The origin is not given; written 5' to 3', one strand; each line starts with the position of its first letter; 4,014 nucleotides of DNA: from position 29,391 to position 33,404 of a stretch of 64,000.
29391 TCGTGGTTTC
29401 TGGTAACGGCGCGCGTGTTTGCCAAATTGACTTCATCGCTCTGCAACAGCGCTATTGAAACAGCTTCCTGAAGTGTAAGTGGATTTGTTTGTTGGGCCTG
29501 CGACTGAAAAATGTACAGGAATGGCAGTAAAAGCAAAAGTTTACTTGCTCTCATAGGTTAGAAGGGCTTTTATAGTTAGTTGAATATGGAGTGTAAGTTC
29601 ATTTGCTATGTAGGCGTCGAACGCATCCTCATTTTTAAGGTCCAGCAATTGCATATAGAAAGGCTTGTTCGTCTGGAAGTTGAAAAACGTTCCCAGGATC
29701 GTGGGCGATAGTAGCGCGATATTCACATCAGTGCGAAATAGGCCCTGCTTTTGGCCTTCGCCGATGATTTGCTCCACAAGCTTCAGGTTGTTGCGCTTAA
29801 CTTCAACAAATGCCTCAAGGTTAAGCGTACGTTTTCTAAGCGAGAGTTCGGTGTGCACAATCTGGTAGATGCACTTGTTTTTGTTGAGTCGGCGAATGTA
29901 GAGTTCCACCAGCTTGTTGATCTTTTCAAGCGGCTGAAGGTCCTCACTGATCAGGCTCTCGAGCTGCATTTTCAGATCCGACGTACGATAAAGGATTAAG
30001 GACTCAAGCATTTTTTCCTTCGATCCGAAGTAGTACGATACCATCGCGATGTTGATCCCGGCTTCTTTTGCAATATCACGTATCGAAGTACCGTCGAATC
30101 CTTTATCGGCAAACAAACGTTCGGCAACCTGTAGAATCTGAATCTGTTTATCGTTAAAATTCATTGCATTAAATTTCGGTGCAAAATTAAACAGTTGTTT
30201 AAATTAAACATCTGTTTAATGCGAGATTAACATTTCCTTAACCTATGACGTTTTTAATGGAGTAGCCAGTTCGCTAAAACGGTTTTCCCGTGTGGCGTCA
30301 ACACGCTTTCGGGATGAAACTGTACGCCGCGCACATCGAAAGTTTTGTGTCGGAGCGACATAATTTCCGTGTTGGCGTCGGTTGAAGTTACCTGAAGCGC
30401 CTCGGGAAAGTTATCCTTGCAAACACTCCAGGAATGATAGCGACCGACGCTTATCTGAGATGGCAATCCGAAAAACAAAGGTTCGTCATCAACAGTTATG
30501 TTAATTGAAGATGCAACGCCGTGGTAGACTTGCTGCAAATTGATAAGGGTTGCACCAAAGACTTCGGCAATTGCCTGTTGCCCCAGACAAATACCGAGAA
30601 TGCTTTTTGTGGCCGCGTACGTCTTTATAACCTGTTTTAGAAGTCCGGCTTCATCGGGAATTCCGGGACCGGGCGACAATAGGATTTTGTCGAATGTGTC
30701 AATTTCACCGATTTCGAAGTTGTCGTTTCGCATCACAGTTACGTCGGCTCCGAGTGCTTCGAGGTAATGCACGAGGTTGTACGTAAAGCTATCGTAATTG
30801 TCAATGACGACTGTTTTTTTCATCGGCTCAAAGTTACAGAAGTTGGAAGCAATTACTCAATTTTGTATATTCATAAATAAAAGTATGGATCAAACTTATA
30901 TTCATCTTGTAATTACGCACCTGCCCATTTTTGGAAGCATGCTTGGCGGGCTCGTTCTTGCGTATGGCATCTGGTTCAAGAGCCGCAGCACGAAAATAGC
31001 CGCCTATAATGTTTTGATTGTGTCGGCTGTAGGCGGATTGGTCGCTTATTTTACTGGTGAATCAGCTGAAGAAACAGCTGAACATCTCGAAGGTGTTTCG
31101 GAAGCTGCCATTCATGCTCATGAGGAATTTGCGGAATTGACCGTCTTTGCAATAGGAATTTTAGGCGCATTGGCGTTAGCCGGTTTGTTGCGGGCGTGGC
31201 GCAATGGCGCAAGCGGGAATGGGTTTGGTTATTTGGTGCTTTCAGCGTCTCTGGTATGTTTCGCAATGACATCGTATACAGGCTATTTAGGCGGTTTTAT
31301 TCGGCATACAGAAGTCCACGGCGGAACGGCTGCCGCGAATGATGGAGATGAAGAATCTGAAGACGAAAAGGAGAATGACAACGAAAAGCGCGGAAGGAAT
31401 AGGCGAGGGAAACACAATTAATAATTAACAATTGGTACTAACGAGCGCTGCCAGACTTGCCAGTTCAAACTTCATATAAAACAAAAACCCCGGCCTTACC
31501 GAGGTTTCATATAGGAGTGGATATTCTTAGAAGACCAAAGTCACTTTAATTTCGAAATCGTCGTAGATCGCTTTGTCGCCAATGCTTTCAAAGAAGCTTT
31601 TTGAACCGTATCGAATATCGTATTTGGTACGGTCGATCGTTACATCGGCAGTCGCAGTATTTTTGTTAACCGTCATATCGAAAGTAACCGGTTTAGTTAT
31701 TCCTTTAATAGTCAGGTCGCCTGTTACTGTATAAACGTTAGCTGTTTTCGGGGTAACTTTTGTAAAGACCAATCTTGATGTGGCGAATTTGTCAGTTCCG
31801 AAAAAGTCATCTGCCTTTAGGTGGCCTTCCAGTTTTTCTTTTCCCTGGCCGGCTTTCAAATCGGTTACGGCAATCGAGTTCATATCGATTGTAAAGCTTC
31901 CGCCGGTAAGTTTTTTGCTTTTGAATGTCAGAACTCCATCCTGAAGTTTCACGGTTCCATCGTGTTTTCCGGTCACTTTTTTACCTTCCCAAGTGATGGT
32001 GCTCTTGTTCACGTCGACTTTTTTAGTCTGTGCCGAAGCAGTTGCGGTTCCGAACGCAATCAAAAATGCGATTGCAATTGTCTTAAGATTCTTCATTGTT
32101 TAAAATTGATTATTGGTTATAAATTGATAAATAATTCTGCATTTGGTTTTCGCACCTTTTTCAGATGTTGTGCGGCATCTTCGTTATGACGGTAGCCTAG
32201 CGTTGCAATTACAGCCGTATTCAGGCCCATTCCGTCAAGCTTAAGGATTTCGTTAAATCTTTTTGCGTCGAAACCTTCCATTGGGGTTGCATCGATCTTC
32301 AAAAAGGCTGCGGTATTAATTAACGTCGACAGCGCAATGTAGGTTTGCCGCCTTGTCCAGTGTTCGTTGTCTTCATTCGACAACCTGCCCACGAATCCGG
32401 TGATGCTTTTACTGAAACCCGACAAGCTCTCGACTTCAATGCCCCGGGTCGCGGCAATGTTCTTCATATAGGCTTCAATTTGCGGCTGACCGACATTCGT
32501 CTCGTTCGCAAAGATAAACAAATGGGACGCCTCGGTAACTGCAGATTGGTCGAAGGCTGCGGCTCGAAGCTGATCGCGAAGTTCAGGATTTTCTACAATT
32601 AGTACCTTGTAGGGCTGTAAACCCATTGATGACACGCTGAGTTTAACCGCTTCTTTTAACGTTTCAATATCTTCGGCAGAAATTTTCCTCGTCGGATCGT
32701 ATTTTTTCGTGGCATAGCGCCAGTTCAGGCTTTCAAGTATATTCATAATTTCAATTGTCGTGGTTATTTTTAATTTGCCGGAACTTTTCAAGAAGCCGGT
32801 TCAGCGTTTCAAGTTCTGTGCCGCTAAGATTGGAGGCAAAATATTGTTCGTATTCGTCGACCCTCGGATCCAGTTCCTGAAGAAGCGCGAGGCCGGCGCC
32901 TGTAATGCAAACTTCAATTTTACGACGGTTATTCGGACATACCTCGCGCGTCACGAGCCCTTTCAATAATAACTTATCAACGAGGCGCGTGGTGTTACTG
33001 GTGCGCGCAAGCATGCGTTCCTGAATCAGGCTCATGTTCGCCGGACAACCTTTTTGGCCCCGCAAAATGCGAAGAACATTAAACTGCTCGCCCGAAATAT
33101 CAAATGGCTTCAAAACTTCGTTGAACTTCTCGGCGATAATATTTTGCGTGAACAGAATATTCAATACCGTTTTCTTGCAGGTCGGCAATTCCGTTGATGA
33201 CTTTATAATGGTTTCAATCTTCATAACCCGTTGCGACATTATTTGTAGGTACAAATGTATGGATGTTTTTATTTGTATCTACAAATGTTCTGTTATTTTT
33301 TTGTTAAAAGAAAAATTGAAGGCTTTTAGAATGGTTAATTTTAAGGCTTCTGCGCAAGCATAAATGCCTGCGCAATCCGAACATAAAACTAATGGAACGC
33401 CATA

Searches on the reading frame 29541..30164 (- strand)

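Call 71: search_protein_families(library=pfam, proteins=[window:29541-30164:-], max_evalue=0.000001)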
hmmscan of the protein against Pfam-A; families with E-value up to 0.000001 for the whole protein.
window:29541-30164:- (207 aa): 3 families
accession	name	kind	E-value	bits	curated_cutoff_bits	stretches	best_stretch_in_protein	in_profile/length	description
PF00440.29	TetR_N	-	8.2e-17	61.2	24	1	10-55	1-46/47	Bacterial regulatory proteins, tetR family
PF17938.6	TetR_C_29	-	1e-09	39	26.2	1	78-176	1-100/119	Tetracyclin repressor-like, C-terminal domain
PF08359.16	TetR_C_4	-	1.4e-09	38.7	21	1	68-166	12-109/133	YsiA-like protein, C-terminal region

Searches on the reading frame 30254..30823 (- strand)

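Call 71: search_protein_families(library=pfam, proteins=[window:30254-30823:-], max_evalue=0.000001)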
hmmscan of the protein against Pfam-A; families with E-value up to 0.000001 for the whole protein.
window:30254-30823:- (189 aa): 2 families
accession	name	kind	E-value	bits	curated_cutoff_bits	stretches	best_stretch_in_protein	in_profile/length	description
PF00117.34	GATase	-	2.1e-50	171.5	22.8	1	5-188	1-188/190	Glutamine amidotransferase class-I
PF07722.19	Peptidase_C26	-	3.8e-07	30.5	20.5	1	67-172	100-219/219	Peptidase C26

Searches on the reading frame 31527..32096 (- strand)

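Call 71: search_protein_families(library=pfam, proteins=[window:31527-32096:-], max_evalue=0.000001)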
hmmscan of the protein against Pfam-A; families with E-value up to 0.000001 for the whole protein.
window:31527-32096:- (189 aa): 1 family
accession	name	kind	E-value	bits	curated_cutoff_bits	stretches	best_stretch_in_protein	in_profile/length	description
PF04264.18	YceI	-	1.3e-29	104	23.7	1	26-189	2-150/150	YceI-like domain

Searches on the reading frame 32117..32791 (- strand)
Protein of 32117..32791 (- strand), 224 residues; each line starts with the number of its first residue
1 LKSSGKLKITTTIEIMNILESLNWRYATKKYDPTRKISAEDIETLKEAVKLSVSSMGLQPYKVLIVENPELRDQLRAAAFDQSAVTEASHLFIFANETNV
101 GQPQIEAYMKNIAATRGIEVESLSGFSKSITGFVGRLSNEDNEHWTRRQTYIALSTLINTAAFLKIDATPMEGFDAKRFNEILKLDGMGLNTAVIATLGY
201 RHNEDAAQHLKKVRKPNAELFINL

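Call 71: search_protein_families(library=pfam, proteins=[window:32117-32791:-], max_evalue=0.000001)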
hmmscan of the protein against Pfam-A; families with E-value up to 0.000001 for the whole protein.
window:32117-32791:- (224 aa): 1 family
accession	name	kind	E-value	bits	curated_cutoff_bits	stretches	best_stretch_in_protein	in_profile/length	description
PF00881.29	Nitroreductase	-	4.8e-20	72.8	23.5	1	23-200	2-167/167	Nitroreductase family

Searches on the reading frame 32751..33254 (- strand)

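Call 82: search_protein_families(library=pfam, proteins=[window:32751-33254:-], max_evalue=0.01)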
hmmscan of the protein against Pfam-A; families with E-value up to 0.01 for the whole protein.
window:32751-33254:- (167 aa): 2 families
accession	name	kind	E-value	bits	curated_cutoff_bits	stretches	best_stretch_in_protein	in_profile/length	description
PF01047.28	MarR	-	7.4e-11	42.2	24.6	1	55-112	3-58/59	MarR family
PF12802.13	MarR_2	-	8.6e-08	32.7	27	1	52-111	2-60/61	MarR family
